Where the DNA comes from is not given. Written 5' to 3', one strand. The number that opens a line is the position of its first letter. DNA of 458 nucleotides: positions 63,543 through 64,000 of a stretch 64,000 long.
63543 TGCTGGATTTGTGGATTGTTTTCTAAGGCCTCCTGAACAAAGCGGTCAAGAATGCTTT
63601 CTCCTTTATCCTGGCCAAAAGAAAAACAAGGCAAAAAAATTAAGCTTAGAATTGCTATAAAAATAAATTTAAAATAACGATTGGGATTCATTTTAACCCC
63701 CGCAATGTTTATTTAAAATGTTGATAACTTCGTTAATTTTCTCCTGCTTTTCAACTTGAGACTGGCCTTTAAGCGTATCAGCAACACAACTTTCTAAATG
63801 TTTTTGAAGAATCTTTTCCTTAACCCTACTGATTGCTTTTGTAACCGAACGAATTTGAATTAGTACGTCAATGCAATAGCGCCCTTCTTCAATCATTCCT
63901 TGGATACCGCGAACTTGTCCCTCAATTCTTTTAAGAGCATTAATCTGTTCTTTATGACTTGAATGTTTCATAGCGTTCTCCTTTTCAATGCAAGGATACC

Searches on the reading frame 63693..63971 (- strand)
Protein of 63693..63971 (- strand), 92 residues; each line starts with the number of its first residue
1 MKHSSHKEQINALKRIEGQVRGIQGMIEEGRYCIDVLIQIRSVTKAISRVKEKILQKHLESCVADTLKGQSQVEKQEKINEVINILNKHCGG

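Call 6: search_protein_families(library=ncbifam, proteins=[window:63693-63971:-], max_evalue=0.01)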
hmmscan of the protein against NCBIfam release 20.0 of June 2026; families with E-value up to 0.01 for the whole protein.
window:63693-63971:- (92 aa): 3 families
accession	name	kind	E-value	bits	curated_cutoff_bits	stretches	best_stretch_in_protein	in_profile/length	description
NF052430.1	repress_RicR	exception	2.9e-19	69.5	175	1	6-82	7-83/93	copper-sensing transcriptional repressor RicR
NF008464.0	PRK11352.1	equivalog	3.8e-06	27.2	133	1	6-86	8-86/91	formaldehyde-responsive transcriptional repressor FrmR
NF011613.0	PRK15039.1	equivalog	8.1e-06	26.4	138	1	10-87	11-86/90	Ni(II)/Co(II)-binding transcriptional repressor RcnR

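Call 7: find_encoding_contigs(protein=window:63693-63971:-, flank=10000, max_places=6)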
Protein window:63693-63971:- (92 aa): 1 contig read that carries it; 1 place shown.
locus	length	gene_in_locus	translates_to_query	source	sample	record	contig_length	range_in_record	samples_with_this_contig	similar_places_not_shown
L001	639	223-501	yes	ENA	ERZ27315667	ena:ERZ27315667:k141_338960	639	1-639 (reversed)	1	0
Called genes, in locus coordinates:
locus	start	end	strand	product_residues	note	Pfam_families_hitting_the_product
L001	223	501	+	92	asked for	PF02583:Trns_repr_metal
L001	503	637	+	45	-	?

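Call 37: find_homologous_proteins(query=window:63693-63971:-, max_evalue=1e-10)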
Query window:63693-63971:- (92 aa): 551 proteins with E <= 1e-10 among 718 candidates; the best 120 are listed.
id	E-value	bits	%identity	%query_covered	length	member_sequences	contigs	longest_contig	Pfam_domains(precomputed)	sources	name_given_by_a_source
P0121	9.4e-51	187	100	100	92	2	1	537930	PF02583.23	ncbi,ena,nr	ncbi:MAG: metal-sensitive transcriptional regulator [Candidatus Aceula meridiana]|nr:metal-sensitive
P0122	6.7e-27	111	60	96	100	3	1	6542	PF02583.23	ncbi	-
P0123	1.8e-25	107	56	95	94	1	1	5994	PF02583.23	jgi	jgi:DNA-binding FrmR family transcriptional regulator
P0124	2.1e-25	106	56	95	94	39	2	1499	PF02583.23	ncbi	-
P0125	6.4e-25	105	55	96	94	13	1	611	PF02583.23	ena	-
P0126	6.7e-25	105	56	96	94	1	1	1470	PF02583.23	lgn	-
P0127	8.6e-25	104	58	93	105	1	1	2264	PF02583.23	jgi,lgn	-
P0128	1.0e-24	104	53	95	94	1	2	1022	PF02583.23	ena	-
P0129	1.2e-24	104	58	92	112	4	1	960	PF02583.23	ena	-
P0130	3.1e-24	103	53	95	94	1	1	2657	PF02583.23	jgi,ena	-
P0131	4.0e-24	102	59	93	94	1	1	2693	PF02583.23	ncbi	-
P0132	4.7e-24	102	55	95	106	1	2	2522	PF02583.23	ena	-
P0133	6.9e-24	101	56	93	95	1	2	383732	PF02583.23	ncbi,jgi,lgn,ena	-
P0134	1.0e-23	101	57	93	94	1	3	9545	PF02583.23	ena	-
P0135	1.1e-23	101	51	93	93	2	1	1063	PF02583.23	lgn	-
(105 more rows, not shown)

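Call 38: find_encoding_contigs(protein=P0122, flank=4000, max_places=1)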
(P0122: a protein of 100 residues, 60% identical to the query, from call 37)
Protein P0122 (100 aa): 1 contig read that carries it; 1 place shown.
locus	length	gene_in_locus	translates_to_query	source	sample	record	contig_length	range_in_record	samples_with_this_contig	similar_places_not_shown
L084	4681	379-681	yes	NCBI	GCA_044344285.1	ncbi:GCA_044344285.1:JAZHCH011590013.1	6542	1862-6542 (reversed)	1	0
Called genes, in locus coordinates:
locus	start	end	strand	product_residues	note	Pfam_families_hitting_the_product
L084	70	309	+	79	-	PF09383:NIL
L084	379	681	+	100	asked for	PF02583:Trns_repr_metal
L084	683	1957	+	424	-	PF02321:OEP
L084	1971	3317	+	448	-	PF19335:HMBD (faint), PF25954:Beta-barrel_RND_2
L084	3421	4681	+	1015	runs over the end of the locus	PF00873:ACR_tran, PF02355:SecD_SecF_C (weak)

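Call 39: find_encoding_contigs(protein=P0123, flank=4000, max_places=1)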
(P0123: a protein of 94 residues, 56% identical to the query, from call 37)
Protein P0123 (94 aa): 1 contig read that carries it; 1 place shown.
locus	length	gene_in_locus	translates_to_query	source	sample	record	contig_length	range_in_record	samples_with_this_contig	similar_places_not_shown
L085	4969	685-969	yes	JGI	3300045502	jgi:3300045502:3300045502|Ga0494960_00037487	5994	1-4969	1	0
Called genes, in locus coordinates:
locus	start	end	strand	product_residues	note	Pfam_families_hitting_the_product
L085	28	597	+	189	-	PF09837:DUF2064, PF01983:CofC (weak)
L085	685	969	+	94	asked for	PF02583:Trns_repr_metal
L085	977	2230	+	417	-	PF02321:OEP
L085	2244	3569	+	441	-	PF19335:HMBD, PF25944:Beta-barrel_RND, PF25954:Beta-barrel_RND_2, PF25975:CzcB_C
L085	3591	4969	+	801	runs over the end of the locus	?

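Call 40: find_encoding_contigs(protein=P0133, flank=4000, max_places=1)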
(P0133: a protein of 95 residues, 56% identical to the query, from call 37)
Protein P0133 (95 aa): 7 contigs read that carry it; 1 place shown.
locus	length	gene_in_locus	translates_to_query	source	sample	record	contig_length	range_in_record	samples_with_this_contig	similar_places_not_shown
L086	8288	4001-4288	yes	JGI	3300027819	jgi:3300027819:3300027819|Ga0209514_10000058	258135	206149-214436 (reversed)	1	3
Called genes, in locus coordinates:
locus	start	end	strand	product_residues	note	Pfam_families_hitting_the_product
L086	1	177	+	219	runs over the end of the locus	PF00420:Oxidored_q2 (weak)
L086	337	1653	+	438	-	PF00361:Proton_antipo_M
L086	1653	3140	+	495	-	PF00329:Complex1_30kDa (faint), PF00346:Complex1_49kDa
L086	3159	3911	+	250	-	PF12838:Fer4_7 (faint), PF13237:Fer4_10 (weak), PF13484:Fer4_16 (faint), PF00037:Fer4 (faint), PF01058:Oxidored_q6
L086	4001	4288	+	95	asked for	PF02583:Trns_repr_metal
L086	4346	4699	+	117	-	PF04945:YHS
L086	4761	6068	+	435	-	PF02321:OEP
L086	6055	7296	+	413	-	PF19335:HMBD, PF25967:RND-MFP_C (faint), PF25869:3HB_CusB (weak), PF25954:Beta-barrel_RND_2, PF25975:CzcB_C (weak), PF25989:YknX_C (weak)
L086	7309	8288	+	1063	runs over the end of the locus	PF00873:ACR_tran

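Call 41: find_encoding_contigs(protein=P0134, flank=4000, max_places=1)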
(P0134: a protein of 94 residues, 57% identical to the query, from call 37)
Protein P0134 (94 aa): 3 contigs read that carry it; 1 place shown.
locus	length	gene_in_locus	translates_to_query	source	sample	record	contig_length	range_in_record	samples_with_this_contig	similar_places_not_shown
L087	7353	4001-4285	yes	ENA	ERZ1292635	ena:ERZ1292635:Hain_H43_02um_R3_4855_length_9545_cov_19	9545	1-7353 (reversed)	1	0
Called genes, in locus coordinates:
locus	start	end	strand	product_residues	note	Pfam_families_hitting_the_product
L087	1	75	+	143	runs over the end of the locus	PF01475:FUR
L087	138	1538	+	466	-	PF07396:Porin_O_P (faint)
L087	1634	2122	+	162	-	PF04205:FMN_bind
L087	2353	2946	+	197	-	PF14512:TM1586_NiRdase (faint), PF00881:Nitroreductase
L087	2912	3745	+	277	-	PF12146:Hydrolase_4, PF00561:Abhydrolase_1, PF12697:Abhydrolase_6 (weak)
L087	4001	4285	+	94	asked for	PF02583:Trns_repr_metal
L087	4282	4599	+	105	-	PF04945:YHS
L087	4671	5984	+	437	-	PF02321:OEP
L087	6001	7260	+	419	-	PF19335:HMBD, PF25989:YknX_C (faint), PF25869:3HB_CusB (weak), PF25954:Beta-barrel_RND_2, PF25975:CzcB_C (weak)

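Call 65: search_solved_structures(query=window:63693-63971:-, max_evalue=0.001, show_alignments=2)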
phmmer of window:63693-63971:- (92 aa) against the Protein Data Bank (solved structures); distinct sequences matched with E-value up to 0.001: 9.
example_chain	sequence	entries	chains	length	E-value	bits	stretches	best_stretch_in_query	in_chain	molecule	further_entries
4adz_A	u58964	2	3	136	8.1e-17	64.5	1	3-80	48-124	CSOR | COPPER SENSITIVE OPERON REPRESSOR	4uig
4m1p_A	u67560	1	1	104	2.2e-16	63.1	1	10-83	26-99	Copper-sensitive operon repressor (CsoR)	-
6ahx_A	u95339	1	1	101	1.1e-13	54.5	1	2-69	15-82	Putative cytosolic protein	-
7mq1_A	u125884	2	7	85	9.2e-13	51.6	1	7-83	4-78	Copper-sensing transcriptional repressor csoR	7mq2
7mq3_A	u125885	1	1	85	2.4e-12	50.2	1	7-83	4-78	Copper-sensing transcriptional repressor csoR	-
5fmn_A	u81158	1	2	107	3e-12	49.9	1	5-74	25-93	INRS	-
2hh7_A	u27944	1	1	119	3.2e-10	43.5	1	7-80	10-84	Hypothetical protein CsoR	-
3aai_A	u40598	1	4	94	1.4e-07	35.1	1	11-74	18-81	Copper homeostasis operon regulatory protein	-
5lcy_A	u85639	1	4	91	0.00017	25.2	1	6-64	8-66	Frmr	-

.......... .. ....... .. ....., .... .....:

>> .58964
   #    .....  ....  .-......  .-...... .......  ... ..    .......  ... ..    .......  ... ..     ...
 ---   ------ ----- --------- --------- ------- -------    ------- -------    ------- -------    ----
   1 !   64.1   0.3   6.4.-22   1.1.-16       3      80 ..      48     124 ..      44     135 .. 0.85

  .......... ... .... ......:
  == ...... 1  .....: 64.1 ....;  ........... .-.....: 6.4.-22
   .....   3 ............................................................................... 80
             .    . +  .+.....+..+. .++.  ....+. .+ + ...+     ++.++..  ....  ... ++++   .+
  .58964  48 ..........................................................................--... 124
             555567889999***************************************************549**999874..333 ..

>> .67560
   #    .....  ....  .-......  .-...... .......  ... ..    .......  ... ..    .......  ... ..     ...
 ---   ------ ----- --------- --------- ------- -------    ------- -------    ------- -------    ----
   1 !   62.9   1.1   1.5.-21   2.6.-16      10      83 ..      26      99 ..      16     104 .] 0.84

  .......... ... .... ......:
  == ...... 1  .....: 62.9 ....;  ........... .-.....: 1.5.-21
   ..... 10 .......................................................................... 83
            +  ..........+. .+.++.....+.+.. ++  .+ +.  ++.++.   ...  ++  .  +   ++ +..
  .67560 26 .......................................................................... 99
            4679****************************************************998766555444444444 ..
